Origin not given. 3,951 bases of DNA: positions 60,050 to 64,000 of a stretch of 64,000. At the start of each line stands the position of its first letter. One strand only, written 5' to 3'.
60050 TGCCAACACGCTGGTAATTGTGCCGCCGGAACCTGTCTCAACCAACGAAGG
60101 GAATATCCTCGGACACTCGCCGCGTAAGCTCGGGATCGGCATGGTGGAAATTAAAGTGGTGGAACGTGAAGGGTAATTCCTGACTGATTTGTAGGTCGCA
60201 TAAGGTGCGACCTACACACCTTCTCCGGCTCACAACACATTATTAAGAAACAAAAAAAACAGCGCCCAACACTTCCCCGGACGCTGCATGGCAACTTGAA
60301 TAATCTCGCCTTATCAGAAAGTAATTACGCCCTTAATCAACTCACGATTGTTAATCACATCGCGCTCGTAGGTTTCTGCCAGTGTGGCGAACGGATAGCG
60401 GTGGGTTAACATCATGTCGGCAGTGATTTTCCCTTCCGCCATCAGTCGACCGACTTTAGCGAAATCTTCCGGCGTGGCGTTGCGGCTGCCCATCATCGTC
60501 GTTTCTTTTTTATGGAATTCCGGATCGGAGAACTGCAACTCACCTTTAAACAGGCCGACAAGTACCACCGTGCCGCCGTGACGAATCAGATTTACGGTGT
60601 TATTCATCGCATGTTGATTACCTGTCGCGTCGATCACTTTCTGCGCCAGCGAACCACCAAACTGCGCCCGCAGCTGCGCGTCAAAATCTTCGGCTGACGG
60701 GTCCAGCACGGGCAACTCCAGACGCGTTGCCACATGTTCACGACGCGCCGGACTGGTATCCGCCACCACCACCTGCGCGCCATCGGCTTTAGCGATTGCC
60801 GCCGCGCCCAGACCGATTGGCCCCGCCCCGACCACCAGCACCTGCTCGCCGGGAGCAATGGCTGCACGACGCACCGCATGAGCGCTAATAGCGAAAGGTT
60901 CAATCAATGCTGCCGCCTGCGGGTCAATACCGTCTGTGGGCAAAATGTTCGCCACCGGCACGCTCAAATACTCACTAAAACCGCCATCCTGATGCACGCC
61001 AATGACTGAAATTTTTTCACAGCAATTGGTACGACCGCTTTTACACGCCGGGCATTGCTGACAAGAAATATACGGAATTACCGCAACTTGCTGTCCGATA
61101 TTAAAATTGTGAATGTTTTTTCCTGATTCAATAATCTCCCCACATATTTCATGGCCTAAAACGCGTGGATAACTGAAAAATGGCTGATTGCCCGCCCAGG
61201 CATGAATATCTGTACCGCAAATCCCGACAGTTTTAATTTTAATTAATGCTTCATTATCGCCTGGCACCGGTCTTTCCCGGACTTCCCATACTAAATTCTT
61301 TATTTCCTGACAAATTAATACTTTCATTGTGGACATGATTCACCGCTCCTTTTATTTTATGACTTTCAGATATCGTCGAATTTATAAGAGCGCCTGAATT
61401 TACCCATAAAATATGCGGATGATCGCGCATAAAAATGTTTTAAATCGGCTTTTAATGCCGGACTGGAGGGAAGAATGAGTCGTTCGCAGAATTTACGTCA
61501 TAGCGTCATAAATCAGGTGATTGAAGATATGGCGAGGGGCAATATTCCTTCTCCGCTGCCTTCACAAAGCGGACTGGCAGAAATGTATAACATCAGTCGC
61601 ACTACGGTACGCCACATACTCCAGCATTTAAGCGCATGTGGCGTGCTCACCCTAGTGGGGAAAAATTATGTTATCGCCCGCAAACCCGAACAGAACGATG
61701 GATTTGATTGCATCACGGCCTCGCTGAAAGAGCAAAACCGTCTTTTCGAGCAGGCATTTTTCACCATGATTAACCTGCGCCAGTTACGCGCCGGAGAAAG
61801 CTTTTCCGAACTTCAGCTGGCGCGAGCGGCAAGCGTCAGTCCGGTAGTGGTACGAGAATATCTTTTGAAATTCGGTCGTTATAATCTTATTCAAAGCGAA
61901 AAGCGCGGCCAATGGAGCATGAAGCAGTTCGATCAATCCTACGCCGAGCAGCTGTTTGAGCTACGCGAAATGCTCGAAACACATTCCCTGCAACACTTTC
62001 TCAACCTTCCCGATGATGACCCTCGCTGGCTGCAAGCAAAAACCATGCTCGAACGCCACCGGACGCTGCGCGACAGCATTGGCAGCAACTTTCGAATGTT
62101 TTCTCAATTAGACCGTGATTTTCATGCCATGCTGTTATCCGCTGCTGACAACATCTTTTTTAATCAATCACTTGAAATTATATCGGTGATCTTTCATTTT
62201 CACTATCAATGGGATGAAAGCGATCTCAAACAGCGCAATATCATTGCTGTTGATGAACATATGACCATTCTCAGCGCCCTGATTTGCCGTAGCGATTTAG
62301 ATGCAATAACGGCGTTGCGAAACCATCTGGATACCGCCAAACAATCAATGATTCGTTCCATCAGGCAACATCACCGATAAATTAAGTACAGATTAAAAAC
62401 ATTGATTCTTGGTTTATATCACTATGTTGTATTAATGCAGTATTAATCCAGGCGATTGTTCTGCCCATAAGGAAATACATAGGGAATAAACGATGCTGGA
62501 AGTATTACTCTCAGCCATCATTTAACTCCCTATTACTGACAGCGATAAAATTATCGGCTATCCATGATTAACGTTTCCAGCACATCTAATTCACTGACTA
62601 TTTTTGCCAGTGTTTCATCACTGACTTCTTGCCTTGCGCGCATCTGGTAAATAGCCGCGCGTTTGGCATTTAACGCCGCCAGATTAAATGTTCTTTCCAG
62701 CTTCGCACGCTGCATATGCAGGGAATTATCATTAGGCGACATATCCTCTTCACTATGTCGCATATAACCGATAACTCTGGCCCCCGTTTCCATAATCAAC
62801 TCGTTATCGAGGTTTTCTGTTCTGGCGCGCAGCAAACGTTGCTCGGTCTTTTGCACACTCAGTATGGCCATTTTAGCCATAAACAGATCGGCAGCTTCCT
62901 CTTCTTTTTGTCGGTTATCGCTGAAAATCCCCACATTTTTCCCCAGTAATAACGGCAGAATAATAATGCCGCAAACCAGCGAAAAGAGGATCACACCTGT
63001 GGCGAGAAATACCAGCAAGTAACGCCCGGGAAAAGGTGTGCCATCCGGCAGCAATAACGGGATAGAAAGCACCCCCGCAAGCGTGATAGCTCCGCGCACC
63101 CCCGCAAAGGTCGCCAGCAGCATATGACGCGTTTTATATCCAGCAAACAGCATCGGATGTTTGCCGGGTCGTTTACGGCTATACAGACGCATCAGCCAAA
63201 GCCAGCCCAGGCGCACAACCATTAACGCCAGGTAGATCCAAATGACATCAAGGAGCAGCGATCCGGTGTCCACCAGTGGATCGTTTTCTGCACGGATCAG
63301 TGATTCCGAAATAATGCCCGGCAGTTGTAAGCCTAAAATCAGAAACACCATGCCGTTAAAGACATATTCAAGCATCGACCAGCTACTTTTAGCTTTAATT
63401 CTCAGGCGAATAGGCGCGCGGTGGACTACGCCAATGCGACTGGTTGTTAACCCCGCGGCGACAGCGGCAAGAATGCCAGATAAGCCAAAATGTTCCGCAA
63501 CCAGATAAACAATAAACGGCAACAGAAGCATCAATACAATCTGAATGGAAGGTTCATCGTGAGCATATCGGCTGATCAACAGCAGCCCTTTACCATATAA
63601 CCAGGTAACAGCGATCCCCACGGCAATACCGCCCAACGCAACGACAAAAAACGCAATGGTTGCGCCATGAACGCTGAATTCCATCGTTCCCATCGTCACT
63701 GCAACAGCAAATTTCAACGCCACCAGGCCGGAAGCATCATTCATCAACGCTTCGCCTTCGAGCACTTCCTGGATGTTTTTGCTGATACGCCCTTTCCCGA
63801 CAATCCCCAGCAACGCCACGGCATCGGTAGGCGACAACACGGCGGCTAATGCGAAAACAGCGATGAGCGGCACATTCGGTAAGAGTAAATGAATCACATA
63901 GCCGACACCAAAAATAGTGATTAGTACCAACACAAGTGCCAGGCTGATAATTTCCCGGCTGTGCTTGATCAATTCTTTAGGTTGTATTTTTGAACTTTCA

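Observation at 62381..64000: CPA1-type cation/proton antiporter where the L-galactonate transporter lgoT is expected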

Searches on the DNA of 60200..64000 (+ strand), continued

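Call 52: search_dna_similar(query=L001:14190-19515:+, collection=ecoli_genomes, mode=near, max_rows=40, rows=spread)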
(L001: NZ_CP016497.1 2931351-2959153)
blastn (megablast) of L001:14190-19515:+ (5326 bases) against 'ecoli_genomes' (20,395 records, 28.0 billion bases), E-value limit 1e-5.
Records with a match: 973; places in all: 981; records where one place covers at least 80% of the query: 859.
Genomes with a match: 973 of 5426; with a place that covers at least 80% of the query: 859. Places per genome that has any: lowest 1, median 1, highest 2. On chromosomes: 981 places; on plasmids: 0.
Best place of each record, by identity: >=99% 600; 95-99% 264; 80-90% 3; 60-80% 106.
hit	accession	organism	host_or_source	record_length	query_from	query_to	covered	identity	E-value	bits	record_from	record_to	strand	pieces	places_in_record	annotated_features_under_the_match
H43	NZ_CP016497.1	Escherichia coli strain UPEC 26-1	Homo sapiens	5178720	1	5326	100%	100.0%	0e+0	9836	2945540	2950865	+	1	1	Na+/H+ antiporter | TRAP transporter large permease | C4-dicarboxylate TRAP transporter substrate-binding protein | TRAP transporter small permease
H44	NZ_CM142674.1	Escherichia coli strain UID2309220036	Homo sapiens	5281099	1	5326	100%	100.0%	0e+0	9836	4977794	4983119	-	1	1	Na+/H+ antiporter | TRAP transporter large permease | C4-dicarboxylate TRAP transporter substrate-binding protein | TRAP transporter small permease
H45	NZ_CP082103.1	Escherichia coli strain MS15046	Homo sapiens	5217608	1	5326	100%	99.9%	0e+0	9797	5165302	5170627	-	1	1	Na+/H+ antiporter | TRAP transporter large permease | C4-dicarboxylate TRAP transporter substrate-binding protein | TRAP transporter small permease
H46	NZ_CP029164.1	Escherichia coli strain 104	chicken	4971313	1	5326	100%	99.7%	0e+0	9758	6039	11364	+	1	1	Na+/H+ antiporter | TRAP transporter large permease | C4-dicarboxylate TRAP transporter substrate-binding protein | TRAP transporter small permease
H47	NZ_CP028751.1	Escherichia coli strain A24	Armadillo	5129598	1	5326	100%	99.7%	0e+0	9758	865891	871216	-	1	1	Na+/H+ antiporter | TRAP transporter large permease | C4-dicarboxylate TRAP transporter substrate-binding protein | TRAP transporter small permease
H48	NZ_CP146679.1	Escherichia coli strain MS 200-1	Homo sapiens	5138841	1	5326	100%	99.7%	0e+0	9758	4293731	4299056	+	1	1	Na+/H+ antiporter | TRAP transporter large permease | C4-dicarboxylate TRAP transporter substrate-binding protein | TRAP transporter small permease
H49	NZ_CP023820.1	Escherichia coli strain 7/2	Homo sapiens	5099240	1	5326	100%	99.7%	0e+0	9753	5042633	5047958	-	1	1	Na+/H+ antiporter | TRAP transporter large permease | C4-dicarboxylate TRAP transporter substrate-binding protein | TRAP transporter small permease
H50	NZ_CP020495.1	Escherichia coli strain 103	Homo sapiens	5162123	1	5326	100%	99.7%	0e+0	9753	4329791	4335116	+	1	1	Na+/H+ antiporter | TRAP transporter large permease | C4-dicarboxylate TRAP transporter substrate-binding protein | TRAP transporter small permease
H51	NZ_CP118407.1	Escherichia coli strain GABEEC10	Homo sapiens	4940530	1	5326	100%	99.7%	0e+0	9753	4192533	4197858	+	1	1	Na+/H+ antiporter | TRAP transporter large permease | C4-dicarboxylate TRAP transporter substrate-binding protein | TRAP transporter small permease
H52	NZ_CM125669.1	Escherichia coli strain 2020N21-110-15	not applicable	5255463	1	5326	100%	99.7%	0e+0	9753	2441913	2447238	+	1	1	Na+/H+ antiporter | TRAP transporter large permease | C4-dicarboxylate TRAP transporter substrate-binding protein | TRAP transporter small permease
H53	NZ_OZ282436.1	Escherichia coli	restricted access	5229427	1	5326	100%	99.7%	0e+0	9753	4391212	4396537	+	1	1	Na+/H+ antiporter | TRAP transporter large permease | C4-dicarboxylate TRAP transporter substrate-binding protein | TRAP transporter small permease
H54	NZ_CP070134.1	Escherichia coli strain FDAARGOS_1281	Homo sapiens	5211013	1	5326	100%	99.7%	0e+0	9747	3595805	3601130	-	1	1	Na+/H+ antiporter | TRAP transporter large permease | C4-dicarboxylate TRAP transporter substrate-binding protein | TRAP transporter small permease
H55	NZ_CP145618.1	Escherichia coli strain S1-SRB-02-B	Homo sapiens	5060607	1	5326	100%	99.7%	0e+0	9747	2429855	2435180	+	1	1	Na+/H+ antiporter | TRAP transporter large permease | C4-dicarboxylate TRAP transporter substrate-binding protein | TRAP transporter small permease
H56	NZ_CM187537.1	Escherichia coli strain capsule spontaneous mutant 16b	lab isolate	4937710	1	5326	100%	99.7%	0e+0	9747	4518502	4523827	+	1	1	Na+/H+ antiporter | TRAP transporter large permease | C4-dicarboxylate TRAP transporter substrate-binding protein | TRAP transporter small permease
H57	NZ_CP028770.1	Escherichia coli strain A4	possum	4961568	1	5326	100%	99.7%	0e+0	9742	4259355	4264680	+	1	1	Na+/H+ antiporter | TRAP transporter large permease | C4-dicarboxylate TRAP transporter substrate-binding protein | TRAP transporter small permease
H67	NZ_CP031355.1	Escherichia coli O145 strain RM8995-C1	missing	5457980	1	5326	100%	97.6%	0e+0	9105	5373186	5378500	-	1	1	Na+/H+ antiporter | TRAP transporter large permease | C4-dicarboxylate TRAP transporter substrate-binding protein | TRAP transporter small permease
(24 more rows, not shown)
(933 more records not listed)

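Call 78: get_annotated_region(hit=H67, flank=3000)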
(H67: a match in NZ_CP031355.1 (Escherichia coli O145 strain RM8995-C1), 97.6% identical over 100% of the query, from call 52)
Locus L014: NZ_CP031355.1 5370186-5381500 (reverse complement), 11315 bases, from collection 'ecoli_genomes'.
description: Escherichia coli O145 strain RM8995-C1 chromosome, complete genome
organism: Escherichia coli O145 strain RM8995-C1 (NCBI taxid 1055538)
replicon: chromosome; assembly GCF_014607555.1
host: -; source: missing; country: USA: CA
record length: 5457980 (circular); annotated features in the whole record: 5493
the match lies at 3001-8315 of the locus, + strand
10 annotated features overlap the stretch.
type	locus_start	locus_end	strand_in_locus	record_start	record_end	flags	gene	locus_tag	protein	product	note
CDS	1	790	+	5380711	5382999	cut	opgB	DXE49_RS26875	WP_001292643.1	phosphatidylglycerol--membrane-oligosaccharide glycerophosphotransferase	-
CDS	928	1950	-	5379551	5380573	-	lgoD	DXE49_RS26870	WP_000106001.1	zinc-binding alcohol dehydrogenase family protein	-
CDS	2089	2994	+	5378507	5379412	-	-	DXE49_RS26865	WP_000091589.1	GntR family transcriptional regulator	-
CDS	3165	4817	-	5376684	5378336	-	-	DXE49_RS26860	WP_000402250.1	Na+/H+ antiporter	-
CDS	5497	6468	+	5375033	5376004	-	-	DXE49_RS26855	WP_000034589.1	C4-dicarboxylate TRAP transporter substrate-binding protein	-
CDS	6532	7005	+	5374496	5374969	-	-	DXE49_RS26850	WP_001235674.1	TRAP transporter small permease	-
CDS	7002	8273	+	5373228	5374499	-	-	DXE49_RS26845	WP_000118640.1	TRAP transporter large permease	-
CDS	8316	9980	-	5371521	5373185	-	tsr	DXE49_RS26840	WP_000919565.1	methyl-accepting chemotaxis protein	-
CDS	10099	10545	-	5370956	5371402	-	hpaR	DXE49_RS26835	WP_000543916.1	homoprotocatechuate degradation operon regulator HpaR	-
CDS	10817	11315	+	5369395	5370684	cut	hpaG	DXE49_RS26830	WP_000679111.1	4-hydroxyphenylacetate degradation bifunctional isomerase/decarboxylase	-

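Call 88: search_rna_families(source=L001, start=13100, end=16800, threshold=evalue, max_evalue=1)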
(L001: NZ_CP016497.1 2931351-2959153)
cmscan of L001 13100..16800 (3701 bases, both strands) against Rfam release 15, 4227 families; matches with E-value up to 1: 0.
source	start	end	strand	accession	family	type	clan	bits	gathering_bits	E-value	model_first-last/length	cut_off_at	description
